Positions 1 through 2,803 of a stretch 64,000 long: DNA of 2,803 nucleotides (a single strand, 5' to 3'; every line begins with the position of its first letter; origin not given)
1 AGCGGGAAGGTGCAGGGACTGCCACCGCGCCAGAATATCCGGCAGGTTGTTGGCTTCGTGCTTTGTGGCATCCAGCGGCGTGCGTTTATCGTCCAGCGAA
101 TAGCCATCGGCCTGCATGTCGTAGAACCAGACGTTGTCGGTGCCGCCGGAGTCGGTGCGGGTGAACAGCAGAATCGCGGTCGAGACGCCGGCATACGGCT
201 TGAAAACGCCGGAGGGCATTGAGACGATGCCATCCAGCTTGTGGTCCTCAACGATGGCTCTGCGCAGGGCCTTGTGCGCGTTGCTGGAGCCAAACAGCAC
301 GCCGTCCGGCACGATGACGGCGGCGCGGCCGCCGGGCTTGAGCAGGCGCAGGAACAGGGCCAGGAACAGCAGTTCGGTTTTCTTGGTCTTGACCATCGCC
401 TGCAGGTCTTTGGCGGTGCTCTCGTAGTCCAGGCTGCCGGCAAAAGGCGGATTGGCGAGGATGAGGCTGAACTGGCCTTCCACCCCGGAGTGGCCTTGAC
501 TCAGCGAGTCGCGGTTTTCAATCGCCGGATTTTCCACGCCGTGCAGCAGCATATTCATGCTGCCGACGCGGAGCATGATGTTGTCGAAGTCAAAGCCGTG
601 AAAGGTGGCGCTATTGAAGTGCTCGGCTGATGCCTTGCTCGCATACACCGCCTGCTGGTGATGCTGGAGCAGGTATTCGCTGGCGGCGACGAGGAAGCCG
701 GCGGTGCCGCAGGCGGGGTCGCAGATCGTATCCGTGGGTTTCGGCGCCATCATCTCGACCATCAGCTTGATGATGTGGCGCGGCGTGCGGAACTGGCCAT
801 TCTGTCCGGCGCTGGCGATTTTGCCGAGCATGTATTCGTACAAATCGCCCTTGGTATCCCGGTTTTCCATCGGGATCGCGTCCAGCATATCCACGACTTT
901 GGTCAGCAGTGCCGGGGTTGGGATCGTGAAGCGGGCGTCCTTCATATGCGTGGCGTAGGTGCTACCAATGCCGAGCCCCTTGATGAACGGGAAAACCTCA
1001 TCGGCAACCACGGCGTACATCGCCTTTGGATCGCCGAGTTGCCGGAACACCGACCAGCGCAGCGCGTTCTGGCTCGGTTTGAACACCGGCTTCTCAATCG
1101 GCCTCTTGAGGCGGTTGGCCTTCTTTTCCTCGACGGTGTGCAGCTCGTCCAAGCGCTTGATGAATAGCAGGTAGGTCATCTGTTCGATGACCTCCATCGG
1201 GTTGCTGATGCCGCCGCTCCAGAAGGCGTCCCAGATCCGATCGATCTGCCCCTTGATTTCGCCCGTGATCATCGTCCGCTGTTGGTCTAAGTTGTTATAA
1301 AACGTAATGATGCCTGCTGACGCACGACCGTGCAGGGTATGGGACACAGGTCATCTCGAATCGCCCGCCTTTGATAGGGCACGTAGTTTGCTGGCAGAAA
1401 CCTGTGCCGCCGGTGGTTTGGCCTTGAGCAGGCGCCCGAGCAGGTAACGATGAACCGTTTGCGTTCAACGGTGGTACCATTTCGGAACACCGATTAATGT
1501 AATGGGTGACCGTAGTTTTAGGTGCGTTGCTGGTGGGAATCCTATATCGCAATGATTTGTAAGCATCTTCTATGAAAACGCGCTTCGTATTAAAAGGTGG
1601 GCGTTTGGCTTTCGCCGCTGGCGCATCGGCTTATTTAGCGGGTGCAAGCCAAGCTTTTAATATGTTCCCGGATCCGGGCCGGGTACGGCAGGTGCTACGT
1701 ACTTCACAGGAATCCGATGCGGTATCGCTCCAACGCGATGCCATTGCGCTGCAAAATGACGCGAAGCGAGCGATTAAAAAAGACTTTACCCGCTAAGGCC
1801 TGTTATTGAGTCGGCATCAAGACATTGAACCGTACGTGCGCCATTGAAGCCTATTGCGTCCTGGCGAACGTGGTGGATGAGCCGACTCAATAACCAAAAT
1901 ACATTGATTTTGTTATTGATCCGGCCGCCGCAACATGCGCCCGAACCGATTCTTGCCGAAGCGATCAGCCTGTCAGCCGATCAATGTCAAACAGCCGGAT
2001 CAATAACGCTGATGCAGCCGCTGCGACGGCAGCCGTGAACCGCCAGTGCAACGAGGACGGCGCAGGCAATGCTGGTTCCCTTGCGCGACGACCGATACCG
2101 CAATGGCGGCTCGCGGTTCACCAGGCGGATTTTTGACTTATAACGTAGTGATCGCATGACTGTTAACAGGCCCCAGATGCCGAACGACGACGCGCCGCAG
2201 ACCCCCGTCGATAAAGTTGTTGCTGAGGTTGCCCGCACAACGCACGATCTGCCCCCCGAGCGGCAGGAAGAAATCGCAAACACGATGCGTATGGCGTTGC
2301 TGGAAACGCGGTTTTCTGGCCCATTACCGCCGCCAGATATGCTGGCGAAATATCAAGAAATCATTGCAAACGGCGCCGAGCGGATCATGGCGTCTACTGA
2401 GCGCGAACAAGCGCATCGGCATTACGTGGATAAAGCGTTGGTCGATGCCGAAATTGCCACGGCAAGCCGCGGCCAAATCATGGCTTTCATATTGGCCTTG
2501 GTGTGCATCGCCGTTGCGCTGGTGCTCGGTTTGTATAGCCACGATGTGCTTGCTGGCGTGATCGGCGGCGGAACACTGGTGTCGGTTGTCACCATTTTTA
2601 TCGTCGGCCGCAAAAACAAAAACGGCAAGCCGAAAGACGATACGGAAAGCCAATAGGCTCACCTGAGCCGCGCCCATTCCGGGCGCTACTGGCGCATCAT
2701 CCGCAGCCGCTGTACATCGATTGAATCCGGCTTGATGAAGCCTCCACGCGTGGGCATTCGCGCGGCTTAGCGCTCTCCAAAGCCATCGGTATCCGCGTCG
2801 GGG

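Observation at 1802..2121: Array of three ~90-bp inverted-repeat hairpins with a shared, nested 14-bp motif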

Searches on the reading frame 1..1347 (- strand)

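Call 72: search_protein_families(library=pfam, proteins=[window:1-1347:-], max_evalue=0.001)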
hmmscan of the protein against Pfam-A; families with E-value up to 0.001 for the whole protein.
window:1-1347:- (449 aa): 6 families
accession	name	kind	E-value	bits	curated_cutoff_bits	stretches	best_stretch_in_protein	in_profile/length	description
PF02384.22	N6_Mtase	-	3.3e-59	201.2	20.4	1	162-428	2-263/311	N-6 DNA Methylase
PF12161.14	HsdM_N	-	1.2e-16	62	24.5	1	32-155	2-135/135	HsdM N-terminal domain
PF07669.17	Eco57I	-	1.9e-08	35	25.3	1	277-382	69-171/171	Eco57I restriction-modification methylase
PF01170.24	UPF0020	-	2.4e-08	34.3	22.3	1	196-354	20-174/197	RMKL-like, methyltransferase domain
PF20473.4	MmeI_Mtase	-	0.00011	21.9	27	0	207-268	22-84/259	MmeI, DNA-methyltransferase domain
PF13847.12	Methyltransf_31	-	0.0003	21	27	1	205-357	4-114/145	Methyltransferase domain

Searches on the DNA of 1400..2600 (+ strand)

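Call 6: search_rna_families(source=window, start=1400, end=2600, threshold=evalue, max_evalue=1)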
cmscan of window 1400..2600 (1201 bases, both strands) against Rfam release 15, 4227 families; matches with E-value up to 1: 1.
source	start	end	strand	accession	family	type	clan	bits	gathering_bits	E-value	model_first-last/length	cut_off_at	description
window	1851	1953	-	RF03345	MIR3444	Gene; miRNA;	-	22.7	80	0.091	1-104/104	no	MIR3444 microRNA precursor family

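Call 82: search_dna_similar(query=window:1797-2012:+, collection=plasmids, mode=distant, max_evalue=0.001, max_rows=10)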
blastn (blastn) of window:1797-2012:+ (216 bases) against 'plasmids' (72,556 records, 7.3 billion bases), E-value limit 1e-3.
No match.

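Call 83: search_dna_similar(query=window:1797-2012:+, collection=phages, mode=distant, max_evalue=0.001, max_rows=10)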
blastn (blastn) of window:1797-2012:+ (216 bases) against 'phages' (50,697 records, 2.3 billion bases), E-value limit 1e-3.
No match.

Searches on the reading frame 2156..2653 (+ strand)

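Call 72: search_protein_families(library=pfam, proteins=[window:2156-2653:+], max_evalue=0.001)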
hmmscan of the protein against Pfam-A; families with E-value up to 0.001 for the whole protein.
window:2156-2653:+ (166 aa): 1 family
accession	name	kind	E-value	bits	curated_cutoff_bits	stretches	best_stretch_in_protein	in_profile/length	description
PF10097.14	DUF2335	-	1.1e-15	57.7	25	1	58-107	1-50/50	Predicted membrane protein (DUF2335)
